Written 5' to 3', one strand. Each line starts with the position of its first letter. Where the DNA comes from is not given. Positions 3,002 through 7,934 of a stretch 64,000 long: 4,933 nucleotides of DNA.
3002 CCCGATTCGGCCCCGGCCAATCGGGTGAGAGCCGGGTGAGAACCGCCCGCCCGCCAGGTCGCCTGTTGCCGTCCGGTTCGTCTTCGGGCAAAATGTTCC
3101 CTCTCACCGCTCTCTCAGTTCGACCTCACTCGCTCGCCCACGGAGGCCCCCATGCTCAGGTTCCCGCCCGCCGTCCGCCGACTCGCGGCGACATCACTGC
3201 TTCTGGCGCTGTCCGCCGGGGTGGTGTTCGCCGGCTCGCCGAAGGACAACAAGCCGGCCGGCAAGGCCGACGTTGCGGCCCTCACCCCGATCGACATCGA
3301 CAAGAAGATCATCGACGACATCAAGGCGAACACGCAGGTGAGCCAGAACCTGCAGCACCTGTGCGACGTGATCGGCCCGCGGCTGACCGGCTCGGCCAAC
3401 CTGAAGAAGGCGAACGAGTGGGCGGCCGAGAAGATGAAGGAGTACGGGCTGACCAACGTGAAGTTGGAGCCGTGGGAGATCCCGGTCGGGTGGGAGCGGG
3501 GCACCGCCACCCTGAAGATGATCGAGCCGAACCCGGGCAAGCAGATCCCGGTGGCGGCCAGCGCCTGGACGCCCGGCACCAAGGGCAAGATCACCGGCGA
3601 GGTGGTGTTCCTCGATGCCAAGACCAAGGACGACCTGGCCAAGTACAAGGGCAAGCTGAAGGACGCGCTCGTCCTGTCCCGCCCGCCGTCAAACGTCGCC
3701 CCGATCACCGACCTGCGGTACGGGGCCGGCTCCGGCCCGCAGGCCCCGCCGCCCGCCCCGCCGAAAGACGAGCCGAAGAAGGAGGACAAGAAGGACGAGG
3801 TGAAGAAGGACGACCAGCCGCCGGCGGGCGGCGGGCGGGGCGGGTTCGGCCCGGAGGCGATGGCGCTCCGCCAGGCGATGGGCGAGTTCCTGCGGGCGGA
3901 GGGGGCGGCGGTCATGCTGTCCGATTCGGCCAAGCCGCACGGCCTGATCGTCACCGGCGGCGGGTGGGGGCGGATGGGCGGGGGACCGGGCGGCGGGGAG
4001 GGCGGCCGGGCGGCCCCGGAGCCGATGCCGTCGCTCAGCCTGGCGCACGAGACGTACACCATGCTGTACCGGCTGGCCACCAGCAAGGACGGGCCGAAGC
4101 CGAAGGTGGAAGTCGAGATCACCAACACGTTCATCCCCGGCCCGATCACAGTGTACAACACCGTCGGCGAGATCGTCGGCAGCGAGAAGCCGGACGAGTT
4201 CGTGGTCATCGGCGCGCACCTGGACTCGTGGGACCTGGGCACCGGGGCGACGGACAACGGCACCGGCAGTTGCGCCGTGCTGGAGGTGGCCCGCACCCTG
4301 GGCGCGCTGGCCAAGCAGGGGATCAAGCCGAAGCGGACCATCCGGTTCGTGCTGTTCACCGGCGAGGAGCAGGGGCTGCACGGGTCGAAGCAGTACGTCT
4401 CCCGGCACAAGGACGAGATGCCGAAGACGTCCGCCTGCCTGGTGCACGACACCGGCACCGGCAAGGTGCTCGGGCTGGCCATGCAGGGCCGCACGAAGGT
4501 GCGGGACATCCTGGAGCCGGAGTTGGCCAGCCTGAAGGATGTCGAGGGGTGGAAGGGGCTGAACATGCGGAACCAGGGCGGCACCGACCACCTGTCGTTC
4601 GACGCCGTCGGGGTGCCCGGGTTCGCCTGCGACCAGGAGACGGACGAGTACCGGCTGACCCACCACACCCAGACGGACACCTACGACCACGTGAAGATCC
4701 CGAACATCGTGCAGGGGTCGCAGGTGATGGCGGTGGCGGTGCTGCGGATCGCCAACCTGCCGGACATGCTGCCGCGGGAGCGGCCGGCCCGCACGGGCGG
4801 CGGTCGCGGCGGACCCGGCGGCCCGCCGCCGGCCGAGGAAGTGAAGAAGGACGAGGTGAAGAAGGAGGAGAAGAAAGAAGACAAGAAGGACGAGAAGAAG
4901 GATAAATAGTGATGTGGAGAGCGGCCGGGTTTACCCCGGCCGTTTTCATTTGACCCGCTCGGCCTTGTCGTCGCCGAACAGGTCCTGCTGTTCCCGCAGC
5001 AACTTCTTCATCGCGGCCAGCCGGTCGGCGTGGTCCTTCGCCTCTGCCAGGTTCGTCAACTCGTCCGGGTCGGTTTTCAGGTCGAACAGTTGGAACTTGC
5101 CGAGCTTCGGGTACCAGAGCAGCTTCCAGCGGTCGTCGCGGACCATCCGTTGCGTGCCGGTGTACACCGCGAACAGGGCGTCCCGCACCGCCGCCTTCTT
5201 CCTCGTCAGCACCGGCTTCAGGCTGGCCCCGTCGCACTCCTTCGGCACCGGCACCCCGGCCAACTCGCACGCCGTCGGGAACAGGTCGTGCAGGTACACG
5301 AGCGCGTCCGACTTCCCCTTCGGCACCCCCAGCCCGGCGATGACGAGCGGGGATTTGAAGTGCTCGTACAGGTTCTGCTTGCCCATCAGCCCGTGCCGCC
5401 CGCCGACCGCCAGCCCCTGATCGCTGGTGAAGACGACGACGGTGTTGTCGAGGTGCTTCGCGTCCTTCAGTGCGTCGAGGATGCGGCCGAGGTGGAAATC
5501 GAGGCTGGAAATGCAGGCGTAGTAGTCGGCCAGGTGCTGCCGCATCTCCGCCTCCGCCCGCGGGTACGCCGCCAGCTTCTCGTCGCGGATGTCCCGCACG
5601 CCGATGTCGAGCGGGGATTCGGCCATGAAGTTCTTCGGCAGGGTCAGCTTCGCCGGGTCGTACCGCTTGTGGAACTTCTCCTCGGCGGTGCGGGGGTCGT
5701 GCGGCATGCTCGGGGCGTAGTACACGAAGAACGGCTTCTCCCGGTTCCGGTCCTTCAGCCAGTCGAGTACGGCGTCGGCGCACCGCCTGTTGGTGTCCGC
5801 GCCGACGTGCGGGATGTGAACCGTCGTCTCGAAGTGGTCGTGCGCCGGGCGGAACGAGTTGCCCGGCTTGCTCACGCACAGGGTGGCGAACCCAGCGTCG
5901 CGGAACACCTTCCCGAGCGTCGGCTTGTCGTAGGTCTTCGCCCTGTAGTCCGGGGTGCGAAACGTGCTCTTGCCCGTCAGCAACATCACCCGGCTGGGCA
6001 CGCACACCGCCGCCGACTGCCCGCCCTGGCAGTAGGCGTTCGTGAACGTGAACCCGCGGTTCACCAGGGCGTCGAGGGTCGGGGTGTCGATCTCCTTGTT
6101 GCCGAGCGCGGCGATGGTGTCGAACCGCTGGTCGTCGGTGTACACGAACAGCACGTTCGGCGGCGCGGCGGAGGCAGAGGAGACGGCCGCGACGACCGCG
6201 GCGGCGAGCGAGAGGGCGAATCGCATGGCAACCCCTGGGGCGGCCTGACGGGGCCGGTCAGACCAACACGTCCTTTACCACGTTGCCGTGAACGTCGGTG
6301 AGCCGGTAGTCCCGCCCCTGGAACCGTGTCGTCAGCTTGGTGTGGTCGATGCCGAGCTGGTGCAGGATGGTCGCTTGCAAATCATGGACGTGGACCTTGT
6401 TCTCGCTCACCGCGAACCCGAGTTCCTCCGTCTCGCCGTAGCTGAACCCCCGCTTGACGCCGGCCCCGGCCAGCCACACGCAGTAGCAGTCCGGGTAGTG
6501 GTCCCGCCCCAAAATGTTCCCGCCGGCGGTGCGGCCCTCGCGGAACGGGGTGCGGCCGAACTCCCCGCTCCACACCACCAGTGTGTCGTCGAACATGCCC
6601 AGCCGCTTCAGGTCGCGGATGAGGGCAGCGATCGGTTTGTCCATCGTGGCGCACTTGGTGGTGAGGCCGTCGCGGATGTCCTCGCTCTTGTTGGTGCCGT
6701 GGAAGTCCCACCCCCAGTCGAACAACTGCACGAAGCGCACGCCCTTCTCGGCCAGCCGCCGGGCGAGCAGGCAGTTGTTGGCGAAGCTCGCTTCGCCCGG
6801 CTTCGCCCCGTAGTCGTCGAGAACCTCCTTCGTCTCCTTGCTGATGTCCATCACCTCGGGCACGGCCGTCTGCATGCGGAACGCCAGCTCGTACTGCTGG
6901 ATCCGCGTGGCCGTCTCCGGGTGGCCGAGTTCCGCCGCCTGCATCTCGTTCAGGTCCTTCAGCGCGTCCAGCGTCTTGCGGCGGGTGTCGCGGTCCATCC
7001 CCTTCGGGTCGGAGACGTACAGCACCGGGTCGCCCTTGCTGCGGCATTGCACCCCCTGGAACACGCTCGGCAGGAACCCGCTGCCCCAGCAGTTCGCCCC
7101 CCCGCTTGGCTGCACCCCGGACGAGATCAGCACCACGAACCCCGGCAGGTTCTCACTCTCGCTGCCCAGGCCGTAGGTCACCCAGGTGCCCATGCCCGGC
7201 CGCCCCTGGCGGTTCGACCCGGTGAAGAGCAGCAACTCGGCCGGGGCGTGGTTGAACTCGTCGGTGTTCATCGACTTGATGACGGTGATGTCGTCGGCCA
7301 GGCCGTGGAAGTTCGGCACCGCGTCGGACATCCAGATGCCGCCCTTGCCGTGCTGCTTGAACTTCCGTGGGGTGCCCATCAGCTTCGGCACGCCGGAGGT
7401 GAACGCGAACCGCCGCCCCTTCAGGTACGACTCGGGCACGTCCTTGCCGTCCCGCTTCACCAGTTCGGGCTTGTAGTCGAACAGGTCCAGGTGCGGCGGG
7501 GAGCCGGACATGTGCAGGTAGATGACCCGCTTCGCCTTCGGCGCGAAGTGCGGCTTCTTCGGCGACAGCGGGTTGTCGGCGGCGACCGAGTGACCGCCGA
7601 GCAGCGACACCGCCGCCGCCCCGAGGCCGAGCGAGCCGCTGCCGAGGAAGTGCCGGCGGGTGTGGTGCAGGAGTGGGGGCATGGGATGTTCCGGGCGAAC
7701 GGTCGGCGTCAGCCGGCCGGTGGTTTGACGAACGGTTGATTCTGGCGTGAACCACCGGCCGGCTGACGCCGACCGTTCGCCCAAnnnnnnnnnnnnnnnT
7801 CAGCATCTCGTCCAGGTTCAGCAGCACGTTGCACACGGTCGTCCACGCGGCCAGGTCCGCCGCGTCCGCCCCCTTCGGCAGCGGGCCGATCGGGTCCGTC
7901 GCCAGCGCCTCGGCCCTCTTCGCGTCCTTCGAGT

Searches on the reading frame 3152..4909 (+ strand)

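Call 22: search_protein_families(library=pfam, proteins=[window:3152-4909:+], max_evalue=0.001)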
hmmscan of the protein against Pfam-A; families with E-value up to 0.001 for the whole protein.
window:3152-4909:+ (585 aa): 2 families
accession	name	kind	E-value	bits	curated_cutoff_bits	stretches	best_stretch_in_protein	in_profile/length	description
PF04389.22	Peptidase_M28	-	8.2e-34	117.5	21.3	1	336-527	1-190/193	Peptidase family M28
PF01546.33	Peptidase_M20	-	1.7e-05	25.3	24.6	1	363-439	30-104/206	Peptidase family M20/M25/M40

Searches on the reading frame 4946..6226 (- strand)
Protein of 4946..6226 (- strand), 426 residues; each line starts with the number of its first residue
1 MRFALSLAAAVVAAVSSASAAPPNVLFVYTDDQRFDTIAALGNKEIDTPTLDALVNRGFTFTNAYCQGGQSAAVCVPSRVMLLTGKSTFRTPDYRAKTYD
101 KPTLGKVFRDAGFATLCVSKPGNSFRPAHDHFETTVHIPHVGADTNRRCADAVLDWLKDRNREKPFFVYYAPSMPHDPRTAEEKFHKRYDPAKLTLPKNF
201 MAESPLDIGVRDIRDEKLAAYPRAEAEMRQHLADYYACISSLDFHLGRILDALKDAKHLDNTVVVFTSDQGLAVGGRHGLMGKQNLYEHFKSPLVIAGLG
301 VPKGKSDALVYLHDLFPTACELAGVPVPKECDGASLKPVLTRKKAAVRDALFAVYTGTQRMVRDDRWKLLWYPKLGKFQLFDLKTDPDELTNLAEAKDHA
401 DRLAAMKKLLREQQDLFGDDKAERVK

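Call 22: search_protein_families(library=pfam, proteins=[window:4946-6226:-], max_evalue=0.001)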
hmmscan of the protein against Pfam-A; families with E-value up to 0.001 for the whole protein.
window:4946-6226:- (426 aa): 2 families
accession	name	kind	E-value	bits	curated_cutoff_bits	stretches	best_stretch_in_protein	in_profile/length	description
PF00884.28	Sulfatase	-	1.7e-42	146.2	25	1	23-325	1-301/301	Sulfatase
PF16347.10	SGSH_C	-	8.1e-18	65.5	29.3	1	276-414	1-152/154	N-sulphoglucosamine sulphohydrolase, C-terminal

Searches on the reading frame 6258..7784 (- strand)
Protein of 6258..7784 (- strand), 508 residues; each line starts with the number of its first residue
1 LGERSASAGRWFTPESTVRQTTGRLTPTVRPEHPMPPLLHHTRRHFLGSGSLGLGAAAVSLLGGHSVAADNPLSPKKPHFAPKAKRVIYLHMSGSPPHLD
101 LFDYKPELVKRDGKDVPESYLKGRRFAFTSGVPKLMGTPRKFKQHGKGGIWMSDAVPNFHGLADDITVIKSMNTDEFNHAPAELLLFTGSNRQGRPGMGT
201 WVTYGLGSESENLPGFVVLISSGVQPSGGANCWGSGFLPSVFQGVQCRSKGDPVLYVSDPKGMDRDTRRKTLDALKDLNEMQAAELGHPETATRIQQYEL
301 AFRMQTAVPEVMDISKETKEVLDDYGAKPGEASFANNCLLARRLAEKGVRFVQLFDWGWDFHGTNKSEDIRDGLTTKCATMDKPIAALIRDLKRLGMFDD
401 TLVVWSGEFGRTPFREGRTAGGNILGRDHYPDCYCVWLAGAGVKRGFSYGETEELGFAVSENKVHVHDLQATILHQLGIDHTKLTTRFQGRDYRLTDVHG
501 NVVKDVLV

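Call 22: search_protein_families(library=pfam, proteins=[window:6258-7784:-], max_evalue=0.001)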
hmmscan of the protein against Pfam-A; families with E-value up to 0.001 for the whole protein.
window:6258-7784:- (508 aa): 1 family
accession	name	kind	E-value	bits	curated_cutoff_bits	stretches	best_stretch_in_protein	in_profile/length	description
PF07394.17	DUF1501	-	2.3e-151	504.8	27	1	84-507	1-390/390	Protein of unknown function (DUF1501)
